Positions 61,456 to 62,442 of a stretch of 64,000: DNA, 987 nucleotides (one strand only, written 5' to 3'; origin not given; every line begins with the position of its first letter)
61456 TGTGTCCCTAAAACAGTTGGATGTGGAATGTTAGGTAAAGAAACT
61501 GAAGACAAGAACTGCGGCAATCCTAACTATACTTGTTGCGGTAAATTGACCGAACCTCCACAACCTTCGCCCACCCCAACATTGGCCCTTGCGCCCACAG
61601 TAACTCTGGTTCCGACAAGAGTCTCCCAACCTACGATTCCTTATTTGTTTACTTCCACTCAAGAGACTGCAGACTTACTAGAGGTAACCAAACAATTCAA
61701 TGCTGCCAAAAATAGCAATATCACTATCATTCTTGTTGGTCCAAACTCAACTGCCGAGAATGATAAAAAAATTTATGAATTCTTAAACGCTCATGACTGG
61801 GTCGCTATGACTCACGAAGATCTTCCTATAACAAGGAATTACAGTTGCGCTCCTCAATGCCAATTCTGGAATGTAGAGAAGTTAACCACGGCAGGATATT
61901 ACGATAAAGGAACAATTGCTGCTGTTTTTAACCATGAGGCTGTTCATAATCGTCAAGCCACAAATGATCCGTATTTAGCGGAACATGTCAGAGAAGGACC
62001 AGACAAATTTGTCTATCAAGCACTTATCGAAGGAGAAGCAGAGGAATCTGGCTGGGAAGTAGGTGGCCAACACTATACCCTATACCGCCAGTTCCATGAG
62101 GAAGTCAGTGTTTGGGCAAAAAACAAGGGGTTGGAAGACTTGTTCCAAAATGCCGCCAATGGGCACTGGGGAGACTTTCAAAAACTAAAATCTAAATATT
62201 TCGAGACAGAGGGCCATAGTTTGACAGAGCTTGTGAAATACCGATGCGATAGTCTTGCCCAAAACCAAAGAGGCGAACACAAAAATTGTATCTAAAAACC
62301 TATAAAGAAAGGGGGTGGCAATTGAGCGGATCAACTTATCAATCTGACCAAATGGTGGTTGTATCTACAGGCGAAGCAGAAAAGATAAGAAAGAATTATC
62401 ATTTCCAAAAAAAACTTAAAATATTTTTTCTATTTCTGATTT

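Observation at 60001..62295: Large Cys-rich modular extracellular protein with internal DNA-level duplications and a C-terminal HExxH domain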

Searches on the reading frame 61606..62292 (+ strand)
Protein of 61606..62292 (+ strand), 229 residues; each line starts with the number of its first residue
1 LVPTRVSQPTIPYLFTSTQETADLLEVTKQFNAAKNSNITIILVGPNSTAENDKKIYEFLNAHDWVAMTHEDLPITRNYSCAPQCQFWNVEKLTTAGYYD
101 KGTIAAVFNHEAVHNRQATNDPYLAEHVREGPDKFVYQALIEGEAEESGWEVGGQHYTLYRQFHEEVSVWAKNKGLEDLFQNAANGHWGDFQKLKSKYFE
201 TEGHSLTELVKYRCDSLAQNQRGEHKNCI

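Call 16: search_protein_representatives(protein=window:61606-62292:+)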
Query: 229 residues. Proteins with E-value up to 0.001 (for the whole library): 26; up to 1e-10: 22; up to 1e-30: 1. The best 26 are listed.
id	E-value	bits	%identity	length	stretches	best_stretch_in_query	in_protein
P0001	4.8e-155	530.0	100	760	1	1-229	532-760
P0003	6.1e-29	117.5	41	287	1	36-198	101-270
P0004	1.8e-28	115.9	42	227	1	37-197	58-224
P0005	2.3e-28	115.6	44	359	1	36-196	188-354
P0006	3.5e-28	115.0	40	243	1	56-228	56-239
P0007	5.3e-25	104.6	40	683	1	33-201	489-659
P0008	5.8e-25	104.5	39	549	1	56-212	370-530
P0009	1.4e-24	103.2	39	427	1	38-210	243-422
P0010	7.8e-22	94.2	40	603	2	1-129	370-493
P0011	3.0e-21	92.3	45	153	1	68-205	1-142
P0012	3.2e-20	89.0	39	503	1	49-210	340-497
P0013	3.2e-19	85.7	38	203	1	55-198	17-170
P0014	1.0e-16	77.5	39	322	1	59-200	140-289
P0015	1.6e-15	73.6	45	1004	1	34-195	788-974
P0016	1.9e-15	73.3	35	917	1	51-209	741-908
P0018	9.5e-15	71.0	40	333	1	32-200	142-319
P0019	2.1e-14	69.9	39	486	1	59-205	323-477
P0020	1.7e-13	66.9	39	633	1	47-201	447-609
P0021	1.7e-12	63.7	36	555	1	56-210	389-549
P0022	4.5e-12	62.3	41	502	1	55-194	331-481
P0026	1.7e-04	37.5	29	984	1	5-190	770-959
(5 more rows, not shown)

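Call 22: search_solved_structures(query=A1, max_evalue=10, show_alignments=3)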
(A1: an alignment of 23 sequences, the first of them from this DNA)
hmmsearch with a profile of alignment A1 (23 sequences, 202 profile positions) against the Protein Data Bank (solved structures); distinct sequences matched with E-value up to 10: 1.
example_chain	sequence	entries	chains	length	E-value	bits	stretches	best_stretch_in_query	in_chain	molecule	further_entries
7ml3_1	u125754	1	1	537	0.28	14.1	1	82-150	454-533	Tfb1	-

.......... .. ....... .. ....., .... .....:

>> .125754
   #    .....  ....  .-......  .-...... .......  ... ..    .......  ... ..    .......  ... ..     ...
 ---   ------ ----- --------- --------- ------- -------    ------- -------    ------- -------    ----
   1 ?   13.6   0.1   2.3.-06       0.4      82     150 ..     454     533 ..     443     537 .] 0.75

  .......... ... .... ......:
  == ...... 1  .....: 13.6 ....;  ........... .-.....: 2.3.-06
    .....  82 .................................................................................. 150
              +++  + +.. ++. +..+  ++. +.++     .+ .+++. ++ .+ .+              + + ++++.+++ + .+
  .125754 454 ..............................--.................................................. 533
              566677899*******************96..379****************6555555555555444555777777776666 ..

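Call 23: find_homologous_proteins(query=A1, max_evalue=0.001)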
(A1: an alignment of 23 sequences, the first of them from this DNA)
Query A1 (23 sequences) (218 aa, profile of the alignment): 2 proteins with E <= 0.001 among 1594 candidates.
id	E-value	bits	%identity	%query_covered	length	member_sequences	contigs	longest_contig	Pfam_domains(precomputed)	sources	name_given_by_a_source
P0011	4.1e-49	185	42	62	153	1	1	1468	-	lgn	-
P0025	5.4e-47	178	28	79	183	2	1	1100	-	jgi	jgi:hypothetical protein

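Call 25: search_protein_families(library=pfam, alignment_id=A1, max_evalue=1)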
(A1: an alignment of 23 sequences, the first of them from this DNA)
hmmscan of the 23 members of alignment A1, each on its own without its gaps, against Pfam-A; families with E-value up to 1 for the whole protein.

A. member 1, seq(218 aa): 0 families

B. families by the number of members that match (of 23 scanned): 15 families
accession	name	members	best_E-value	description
PF08325.16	WLM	2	0.023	WLM domain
PF10932.13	DUF2783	1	0.0019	Protein of unknown function (DUF2783)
PF13688.12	Reprolysin_5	1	0.016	Metallo-peptidase family M12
PF10075.15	CSN8_PSD8_EIF3K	1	0.025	CSN8/PSMD8/EIF3K family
PF19909.4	DUF6382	1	0.026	Domain of unknown function (DUF6382)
PF02742.21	Fe_dep_repr_C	1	0.045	Iron dependent repressor, metal binding and dimerisation domain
PF10026.15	DUF2268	1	0.048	Predicted Zn-dependent protease (DUF2268)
PF13176.12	TPR_7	1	0.058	Tetratricopeptide repeat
PF06962.18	rRNA_methylase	1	0.088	Putative rRNA methylase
PF05400.18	FliT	1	0.093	Flagellar protein FliT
PF18557.6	NepR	1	0.12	Anti-sigma factor NepR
PF20573.4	DUF6782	1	0.2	Putative metallopeptidase family (DUF6782)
PF13558.12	SbcC_Walker_B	1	0.2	SbcC/RAD50-like, Walker B motif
PF02655.19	ATP-grasp_3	1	0.2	ATP-grasp domain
PF00165.29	HTH_AraC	1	0.25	Bacterial regulatory helix-turn-helix proteins, AraC family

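Call 26: search_protein_families(library=pfam, proteins=[P0007, P0010, P0015, P0016, P0020, P0021, P0026, P0009, P0012], max_evalue=0.01)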
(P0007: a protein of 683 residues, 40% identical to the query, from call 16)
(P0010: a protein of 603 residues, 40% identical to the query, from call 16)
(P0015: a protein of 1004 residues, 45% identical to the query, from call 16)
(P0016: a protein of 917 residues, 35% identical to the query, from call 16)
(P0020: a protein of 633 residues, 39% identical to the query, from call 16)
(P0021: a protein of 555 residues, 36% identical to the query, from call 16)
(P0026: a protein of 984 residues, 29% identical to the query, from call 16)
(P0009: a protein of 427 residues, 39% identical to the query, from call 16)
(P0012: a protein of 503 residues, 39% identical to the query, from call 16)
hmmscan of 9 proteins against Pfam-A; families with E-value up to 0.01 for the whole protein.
P0007 (683 aa): 0 families

P0010 (603 aa): 0 families

P0015 (1004 aa): 0 families

P0016 (917 aa): 0 families

P0020 (633 aa): 0 families

P0021 (555 aa): 1 family
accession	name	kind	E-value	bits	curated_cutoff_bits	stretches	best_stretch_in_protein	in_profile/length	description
PF05990.18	DUF900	-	2.5e-05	24.3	20.5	1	185-267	81-166/232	Alpha/beta hydrolase of unknown function (DUF900)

P0026 (984 aa): 0 families

P0009 (427 aa): 0 families

P0012 (503 aa): 0 families

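Call 32: predict_structure(alignment_id=A1)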
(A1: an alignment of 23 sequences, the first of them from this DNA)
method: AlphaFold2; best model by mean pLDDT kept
length: 218 residues; sequences in the alignment: 23
mean_pLDDT: 90.6   pTM: 0.87
mean pLDDT of the five models: 90.6, 89.8, 88.9, 88.2, 87.4
residues with pLDDT >= 90: 156; 70-90: 45; 50-70: 14; < 50: 3
segments of 3 or more residues with pLDDT < 50: 1-3
pLDDT, mean of each block of 10 residues (from residue 1): 60 78 80 95 97 96 97 96 80 93 98 94 95 93 91 98 98 98 98 96 87 71
secondary structure, 60 per line:
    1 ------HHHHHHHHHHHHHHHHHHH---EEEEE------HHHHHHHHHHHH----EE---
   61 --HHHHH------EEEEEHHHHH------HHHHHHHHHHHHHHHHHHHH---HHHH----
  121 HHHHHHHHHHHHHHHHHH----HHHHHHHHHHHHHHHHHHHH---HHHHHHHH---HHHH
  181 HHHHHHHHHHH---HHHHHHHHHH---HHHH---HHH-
elements in order: H7-25 E29-33 H40-51 H63-67 E74-78 H79-83 H90-109 H113-116 H121-138 H143-162 H166-173 H177-191 H195-204 H208-211

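Call 42: find_encoding_contigs(protein=P0015, flank=6000, max_places=2)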
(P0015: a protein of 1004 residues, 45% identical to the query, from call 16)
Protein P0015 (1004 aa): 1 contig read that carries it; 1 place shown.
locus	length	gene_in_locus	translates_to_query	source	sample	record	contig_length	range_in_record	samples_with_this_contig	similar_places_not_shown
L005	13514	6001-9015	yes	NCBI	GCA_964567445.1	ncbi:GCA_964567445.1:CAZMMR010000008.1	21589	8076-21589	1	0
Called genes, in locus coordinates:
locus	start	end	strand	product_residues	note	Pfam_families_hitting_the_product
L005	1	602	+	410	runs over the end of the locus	PF07690:MFS_1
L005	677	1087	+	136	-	-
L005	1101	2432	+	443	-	PF00933:Glyco_hydro_3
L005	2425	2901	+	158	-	-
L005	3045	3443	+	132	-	PF02643:DUF192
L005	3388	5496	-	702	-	-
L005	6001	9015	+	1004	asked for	-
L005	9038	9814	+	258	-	PF13424:TPR_12, PF13432:TPR_16 (weak), PF23914:TPR_CcmH_CycH (weak), PF00515:TPR_1, PF07719:TPR_2 (weak), PF13181:TPR_8 (weak), PF13414:TPR_11 (weak), PF14559:TPR_19 (weak), +5 more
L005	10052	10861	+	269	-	-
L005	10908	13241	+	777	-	PF26449:DUF8128, PF01935:DUF87 (weak), PF10412:TrwB_AAD_bind (faint)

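Call 44: find_encoding_contigs(protein=P0026, flank=5000, max_places=2)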
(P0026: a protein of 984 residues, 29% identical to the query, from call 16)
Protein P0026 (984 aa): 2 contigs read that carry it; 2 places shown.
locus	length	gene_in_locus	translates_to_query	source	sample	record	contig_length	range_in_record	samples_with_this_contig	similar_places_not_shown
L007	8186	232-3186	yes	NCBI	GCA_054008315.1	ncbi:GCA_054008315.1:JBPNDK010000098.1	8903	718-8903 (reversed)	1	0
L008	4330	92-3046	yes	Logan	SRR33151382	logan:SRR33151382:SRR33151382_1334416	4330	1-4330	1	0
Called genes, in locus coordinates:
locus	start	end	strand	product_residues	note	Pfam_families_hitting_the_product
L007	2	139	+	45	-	?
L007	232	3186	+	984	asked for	-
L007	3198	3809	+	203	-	PF07719:TPR_2 (faint), PF13428:TPR_14 (faint), PF13181:TPR_8 (faint)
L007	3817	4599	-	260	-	PF01978:TrmB, PF13730:HTH_36 (weak)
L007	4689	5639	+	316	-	PF00389:2-Hacid_dh (weak), PF02826:2-Hacid_dh_C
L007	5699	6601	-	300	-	PF14257:DUF4349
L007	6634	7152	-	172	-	-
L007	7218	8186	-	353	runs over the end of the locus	PF03320:FBPase_glpX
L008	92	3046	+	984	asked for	-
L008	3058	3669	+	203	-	PF07719:TPR_2 (faint), PF13428:TPR_14 (faint), PF13181:TPR_8 (faint)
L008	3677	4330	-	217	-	?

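Call 48: find_encoding_contigs(protein=P0008, flank=4000, max_places=2)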
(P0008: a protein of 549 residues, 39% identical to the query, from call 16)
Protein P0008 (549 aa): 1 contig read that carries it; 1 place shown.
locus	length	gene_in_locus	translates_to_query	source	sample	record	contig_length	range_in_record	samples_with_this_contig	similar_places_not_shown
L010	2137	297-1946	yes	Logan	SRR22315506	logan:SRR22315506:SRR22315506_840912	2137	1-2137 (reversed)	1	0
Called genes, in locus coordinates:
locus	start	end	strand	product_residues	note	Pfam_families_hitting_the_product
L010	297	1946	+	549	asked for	-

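Call 49: find_encoding_contigs(protein=P0014, flank=4000, max_places=2)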
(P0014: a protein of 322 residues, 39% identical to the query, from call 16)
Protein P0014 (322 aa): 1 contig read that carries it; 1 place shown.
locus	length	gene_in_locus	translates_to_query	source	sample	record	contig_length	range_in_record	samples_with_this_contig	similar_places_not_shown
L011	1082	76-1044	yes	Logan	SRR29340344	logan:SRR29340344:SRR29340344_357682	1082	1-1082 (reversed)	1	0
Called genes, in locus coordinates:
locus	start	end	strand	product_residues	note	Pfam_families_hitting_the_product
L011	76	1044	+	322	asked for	-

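Call 50: list_cluster_members(proteins=[P0003, P0005, P0006, P0009, P0012, P0018, P0019, P0020, P0021, P0022])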
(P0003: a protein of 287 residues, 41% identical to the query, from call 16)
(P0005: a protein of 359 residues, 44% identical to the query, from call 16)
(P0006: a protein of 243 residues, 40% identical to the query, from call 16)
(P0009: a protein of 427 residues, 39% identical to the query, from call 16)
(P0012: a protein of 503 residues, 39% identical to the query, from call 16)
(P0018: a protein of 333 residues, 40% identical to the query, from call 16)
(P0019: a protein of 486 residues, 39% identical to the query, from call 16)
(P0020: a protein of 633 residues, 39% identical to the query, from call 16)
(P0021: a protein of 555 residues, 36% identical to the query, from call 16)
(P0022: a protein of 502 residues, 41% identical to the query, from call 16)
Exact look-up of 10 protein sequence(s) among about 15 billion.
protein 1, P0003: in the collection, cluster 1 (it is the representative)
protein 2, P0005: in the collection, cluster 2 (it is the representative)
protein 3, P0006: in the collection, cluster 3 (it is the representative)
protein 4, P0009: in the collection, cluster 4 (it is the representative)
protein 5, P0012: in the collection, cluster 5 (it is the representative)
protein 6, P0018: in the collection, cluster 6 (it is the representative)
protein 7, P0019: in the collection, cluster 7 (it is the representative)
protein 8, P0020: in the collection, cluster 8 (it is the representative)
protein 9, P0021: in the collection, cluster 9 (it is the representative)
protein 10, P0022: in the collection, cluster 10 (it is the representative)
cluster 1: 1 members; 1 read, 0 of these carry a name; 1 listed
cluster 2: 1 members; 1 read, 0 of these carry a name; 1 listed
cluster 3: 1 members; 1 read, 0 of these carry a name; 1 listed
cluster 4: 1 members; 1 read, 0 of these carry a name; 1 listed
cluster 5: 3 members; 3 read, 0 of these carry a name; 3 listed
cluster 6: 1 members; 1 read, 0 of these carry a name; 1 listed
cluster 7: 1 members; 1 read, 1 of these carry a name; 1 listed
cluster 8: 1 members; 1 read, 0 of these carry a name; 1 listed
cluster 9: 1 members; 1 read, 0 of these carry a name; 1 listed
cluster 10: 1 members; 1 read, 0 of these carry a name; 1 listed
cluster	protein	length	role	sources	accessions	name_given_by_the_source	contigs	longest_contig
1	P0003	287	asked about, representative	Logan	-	-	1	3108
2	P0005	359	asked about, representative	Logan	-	-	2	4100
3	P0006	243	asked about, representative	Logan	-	-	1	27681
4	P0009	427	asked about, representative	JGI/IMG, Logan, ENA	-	-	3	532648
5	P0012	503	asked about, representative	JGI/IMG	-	-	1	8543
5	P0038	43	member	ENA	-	-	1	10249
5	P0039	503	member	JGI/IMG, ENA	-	-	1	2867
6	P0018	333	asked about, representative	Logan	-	-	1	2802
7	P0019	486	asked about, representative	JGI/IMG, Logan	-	hypothetical protein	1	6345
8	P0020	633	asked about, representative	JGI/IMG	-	-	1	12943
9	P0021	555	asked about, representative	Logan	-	-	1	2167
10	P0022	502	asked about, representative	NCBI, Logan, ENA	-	-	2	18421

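Call 51: find_encoding_contigs(protein=P0006, flank=5000, max_places=1)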
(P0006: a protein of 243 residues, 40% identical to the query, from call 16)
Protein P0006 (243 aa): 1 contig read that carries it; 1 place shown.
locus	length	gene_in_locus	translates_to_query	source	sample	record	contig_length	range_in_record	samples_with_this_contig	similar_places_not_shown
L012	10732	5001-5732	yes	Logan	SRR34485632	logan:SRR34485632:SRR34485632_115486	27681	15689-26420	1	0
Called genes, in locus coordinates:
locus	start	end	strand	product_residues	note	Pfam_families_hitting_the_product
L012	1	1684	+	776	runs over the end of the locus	PF26449:DUF8128, PF01935:DUF87 (faint), PF10412:TrwB_AAD_bind (faint)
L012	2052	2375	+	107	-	-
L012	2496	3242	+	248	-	PF03372:Exo_endo_phos, PF14529:Exo_endo_phos_2 (faint)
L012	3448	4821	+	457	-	-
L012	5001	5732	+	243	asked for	-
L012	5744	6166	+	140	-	-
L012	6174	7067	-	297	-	PF13102:Phage_int_SAM_5 (weak), PF02899:Phage_int_SAM_1, PF13495:Phage_int_SAM_4, PF00589:Phage_integrase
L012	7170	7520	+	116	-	PF04977:DivIC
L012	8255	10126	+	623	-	PF06480:FtsH_ext (weak), PF06068:TIP49 (faint), PF00004:AAA, PF07728:AAA_5, PF13207:AAA_17 (faint), PF17862:AAA_lid_3, PF01434:Peptidase_M41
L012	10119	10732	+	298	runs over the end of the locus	PF02739:5_3_exonuc_N, PF01367:5_3_exonuc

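Call 52: find_encoding_contigs(protein=P0009, flank=5000, max_places=1)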
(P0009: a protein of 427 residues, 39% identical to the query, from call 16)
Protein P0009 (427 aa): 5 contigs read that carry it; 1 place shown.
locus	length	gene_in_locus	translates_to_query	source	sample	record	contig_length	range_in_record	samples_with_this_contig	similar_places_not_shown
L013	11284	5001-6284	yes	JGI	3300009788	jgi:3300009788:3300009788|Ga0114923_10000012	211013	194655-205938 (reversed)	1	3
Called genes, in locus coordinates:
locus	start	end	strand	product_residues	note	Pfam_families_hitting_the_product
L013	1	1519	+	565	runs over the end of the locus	PF01554:MatE, PF03023:MurJ, PF13440:Polysacc_synt_3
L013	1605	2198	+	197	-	PF05137:PilN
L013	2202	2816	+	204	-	PF04350:PilO, PF10741:T2SSM_b (weak)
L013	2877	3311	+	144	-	-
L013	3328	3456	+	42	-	-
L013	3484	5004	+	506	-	PF16656:Pur_ac_phosph_N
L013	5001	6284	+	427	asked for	-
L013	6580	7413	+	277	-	PF02498:Bro-N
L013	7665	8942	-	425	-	PF00704:Glyco_hydro_18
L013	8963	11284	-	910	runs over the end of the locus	PF00912:Transgly, PF00905:Transpeptidase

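Call 53: find_encoding_contigs(protein=P0020, flank=5000, max_places=1)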
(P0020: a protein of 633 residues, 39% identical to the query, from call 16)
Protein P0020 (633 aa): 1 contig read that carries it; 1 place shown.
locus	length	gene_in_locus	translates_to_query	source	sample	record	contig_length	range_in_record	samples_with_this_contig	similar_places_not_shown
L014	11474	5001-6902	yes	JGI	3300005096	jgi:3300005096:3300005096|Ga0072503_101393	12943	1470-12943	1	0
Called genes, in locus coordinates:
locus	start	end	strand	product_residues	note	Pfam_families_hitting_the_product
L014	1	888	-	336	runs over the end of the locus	PF00152:tRNA-synt_2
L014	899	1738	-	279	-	PF00226:DnaJ, PF01556:DnaJ_C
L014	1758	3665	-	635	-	PF00012:HSP70, PF06723:MreB_Mbl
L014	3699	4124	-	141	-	PF01025:GrpE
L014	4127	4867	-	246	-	PF01628:HrcA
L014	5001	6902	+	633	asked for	-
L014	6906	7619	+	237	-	PF23231:HAT_Syf1_CNRKL1_C (weak), PF13414:TPR_11, PF23914:TPR_CcmH_CycH (weak), PF13424:TPR_12 (weak), PF13432:TPR_16 (weak), PF00515:TPR_1 (weak), PF07719:TPR_2 (weak), PF13181:TPR_8 (weak), +6 more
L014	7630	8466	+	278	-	PF01261:AP_endonuc_2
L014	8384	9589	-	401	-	PF09594:GT87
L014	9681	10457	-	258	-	-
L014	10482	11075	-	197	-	PF00702:Hydrolase, PF13419:HAD_2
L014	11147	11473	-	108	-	?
